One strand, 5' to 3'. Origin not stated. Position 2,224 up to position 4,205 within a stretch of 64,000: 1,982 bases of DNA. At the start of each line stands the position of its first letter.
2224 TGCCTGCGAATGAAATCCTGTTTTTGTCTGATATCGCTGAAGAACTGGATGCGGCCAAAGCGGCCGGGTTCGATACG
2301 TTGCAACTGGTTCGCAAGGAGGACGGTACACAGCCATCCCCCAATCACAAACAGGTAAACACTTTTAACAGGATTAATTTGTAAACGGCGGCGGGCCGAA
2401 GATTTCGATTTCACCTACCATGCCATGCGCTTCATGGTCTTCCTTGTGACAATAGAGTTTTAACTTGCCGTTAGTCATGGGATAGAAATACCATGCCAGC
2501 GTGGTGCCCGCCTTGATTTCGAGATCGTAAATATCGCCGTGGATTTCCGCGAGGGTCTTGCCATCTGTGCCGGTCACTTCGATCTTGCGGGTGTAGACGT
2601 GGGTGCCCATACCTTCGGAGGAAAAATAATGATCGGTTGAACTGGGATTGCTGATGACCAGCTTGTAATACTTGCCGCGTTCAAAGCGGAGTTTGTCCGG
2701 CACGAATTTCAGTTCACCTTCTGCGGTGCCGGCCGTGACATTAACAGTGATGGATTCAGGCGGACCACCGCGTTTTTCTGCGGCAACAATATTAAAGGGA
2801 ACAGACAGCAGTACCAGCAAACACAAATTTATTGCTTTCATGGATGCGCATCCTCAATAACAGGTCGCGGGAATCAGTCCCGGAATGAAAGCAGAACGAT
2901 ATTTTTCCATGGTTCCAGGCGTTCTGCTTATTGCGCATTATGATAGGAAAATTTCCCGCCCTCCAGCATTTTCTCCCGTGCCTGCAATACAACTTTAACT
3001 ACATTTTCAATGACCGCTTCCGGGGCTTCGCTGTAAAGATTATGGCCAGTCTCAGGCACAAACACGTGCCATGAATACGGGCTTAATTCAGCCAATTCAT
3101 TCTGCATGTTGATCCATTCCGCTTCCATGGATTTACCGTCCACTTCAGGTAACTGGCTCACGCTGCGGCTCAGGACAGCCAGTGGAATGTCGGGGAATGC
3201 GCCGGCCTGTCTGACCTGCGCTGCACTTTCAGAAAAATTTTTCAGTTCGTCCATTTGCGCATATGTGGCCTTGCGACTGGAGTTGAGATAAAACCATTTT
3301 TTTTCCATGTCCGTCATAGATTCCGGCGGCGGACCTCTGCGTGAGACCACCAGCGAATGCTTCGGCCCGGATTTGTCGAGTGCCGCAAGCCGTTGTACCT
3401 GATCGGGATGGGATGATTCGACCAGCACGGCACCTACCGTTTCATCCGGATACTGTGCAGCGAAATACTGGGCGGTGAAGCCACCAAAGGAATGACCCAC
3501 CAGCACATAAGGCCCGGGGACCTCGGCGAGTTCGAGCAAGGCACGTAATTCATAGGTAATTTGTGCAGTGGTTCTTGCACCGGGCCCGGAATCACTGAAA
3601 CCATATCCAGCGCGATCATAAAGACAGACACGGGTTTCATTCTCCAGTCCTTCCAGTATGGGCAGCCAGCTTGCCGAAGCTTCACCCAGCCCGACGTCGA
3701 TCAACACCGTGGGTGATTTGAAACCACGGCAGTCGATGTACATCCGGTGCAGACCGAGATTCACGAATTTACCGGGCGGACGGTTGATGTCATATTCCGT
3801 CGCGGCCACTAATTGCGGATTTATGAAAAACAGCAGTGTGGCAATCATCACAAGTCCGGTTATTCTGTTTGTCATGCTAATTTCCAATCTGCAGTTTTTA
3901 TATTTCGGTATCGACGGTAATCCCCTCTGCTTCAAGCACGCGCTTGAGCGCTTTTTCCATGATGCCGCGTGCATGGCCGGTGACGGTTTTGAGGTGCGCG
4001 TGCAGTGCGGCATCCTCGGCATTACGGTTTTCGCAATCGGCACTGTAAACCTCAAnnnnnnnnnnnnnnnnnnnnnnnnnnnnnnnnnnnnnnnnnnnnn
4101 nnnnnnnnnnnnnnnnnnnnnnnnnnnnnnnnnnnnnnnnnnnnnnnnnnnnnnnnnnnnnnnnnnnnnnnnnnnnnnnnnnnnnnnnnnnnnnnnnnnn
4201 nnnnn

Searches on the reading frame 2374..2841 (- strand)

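Call 81: search_protein_families(library=ncbifam, proteins=[window:2374-2841:-], max_evalue=0.001)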
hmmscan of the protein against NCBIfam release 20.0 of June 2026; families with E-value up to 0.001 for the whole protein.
window:2374-2841:- (155 aa): 1 family
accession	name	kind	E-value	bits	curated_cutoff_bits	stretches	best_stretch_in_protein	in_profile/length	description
TIGR02656.1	cyanin_plasto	equivalog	0.00015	22.1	87.85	0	33-147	1-98/99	plastocyanin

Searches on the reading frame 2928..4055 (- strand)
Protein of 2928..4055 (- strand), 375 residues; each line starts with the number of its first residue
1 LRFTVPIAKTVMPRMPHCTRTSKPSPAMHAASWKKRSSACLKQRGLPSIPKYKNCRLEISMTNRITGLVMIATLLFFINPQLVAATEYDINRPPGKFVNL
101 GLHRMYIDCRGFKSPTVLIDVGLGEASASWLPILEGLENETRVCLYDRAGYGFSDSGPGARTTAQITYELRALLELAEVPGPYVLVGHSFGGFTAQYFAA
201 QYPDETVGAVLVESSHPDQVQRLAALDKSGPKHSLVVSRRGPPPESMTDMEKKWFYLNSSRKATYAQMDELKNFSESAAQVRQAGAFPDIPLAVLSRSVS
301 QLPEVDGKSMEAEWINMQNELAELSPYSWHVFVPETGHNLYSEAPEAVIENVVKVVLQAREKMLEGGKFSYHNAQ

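Call 3: search_protein_families(library=pfam, proteins=[window:2928-4055:-], max_evalue=0.01)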
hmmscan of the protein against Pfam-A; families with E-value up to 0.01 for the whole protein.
window:2928-4055:- (375 aa): 5 families
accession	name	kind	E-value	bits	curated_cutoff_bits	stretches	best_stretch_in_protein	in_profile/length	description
PF00561.26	Abhydrolase_1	-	9.4e-15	55.4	25.8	1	115-220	1-113/245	alpha/beta hydrolase fold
PF12697.13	Abhydrolase_6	-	1.2e-14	55.9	26.3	1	122-350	6-216/217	Alpha/beta hydrolase family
PF12146.15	Hydrolase_4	-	2.2e-08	34.2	27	1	117-212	7-107/239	Serine aminopeptidase, S33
PF00975.26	Thioesterase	-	8.7e-06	26.5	26.4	1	137-229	23-116/226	Thioesterase domain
PF06821.19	Ser_hydrolase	-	0.0046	17.3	22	1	175-231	49-108/172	Serine hydrolase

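Call 81: search_protein_families(library=ncbifam, proteins=[window:2928-3875:-], max_evalue=0.001)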
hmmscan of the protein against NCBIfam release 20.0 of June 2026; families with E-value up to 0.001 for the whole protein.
window:2928-3875:- (315 aa): 14 families
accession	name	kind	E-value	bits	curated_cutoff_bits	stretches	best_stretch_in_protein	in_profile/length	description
TIGR02427.1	protocat_pcaD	equivalog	2.9e-12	46.5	255.85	1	54-156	13-114/251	3-oxoadipate enol-lactonase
TIGR03695.1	menH_SHCHC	equivalog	3.4e-12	46.3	208.55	1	61-157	9-106/252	2-succinyl-6-hydroxy-2,4-cyclohexadiene-1-carboxylate synthase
NF051488.1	bifunc_PcaDC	exception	2.2e-11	43.5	390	1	53-300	11-254/375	bifunctional 3-oxoadipate enol-lactonase/4-carboxymuconolactone decarboxylase PcaDC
NF051487.1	bifunc_PcaCD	exception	1.3e-09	37.6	430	1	54-155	172-272/413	bifunctional 4-carboxymuconolactone decarboxylase/3-oxoadipate enol-lactonase PcaCD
TIGR03611.1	RutD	equivalog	3.1e-09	36.6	238.5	1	53-153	12-112/258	pyrimidine utilization protein D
TIGR03056.1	bchO_mg_che_rel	equivalog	6.4e-08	31.9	172.55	1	36-139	9-113/278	alpha/beta fold hydrolase BchO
NF011457.0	PRK14875.1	equivalog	2.4e-07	30.1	307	1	36-146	113-223/372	acetoin dehydrogenase dihydrolipoyllysine-residue acetyltransferase subunit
NF008340.0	PRK11126.1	equivalog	5e-07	29.2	261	1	55-157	15-114/255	2-succinyl-6-hydroxy-2,4-cyclohexadiene-1-carboxylate synthase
TIGR01738.1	bioH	equivalog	5.9e-06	26.1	206.95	1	61-155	11-99/245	pimeloyl-ACP methyl ester esterase BioH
NF050089.1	i_nPHAscl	equivalog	1.4e-05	24.3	300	1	64-155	28-118/288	intracellular short-chain-length polyhydroxyalkanoate depolymerase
NF045632.1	hydroxlase_HsaD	equivalog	1.7e-05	23.9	400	1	41-152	20-135/290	4,5:9,10-diseco-3-hydroxy-5,9,17-trioxoandrosta-1(10),2-diene-4-oate hydrolase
NF002938.0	PRK03592.1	equivalog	2e-05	24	241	1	53-157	29-133/298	haloalkane dehalogenase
NF045948.1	ProImpepThrmp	equivalog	2.9e-05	23.7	500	1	54-164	26-140/291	proline iminopeptidase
TIGR01250.1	pro_imino_pep_2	subfamily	3.1e-05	23.7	167.65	1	51-153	23-128/288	proline iminopeptidase-family hydrolase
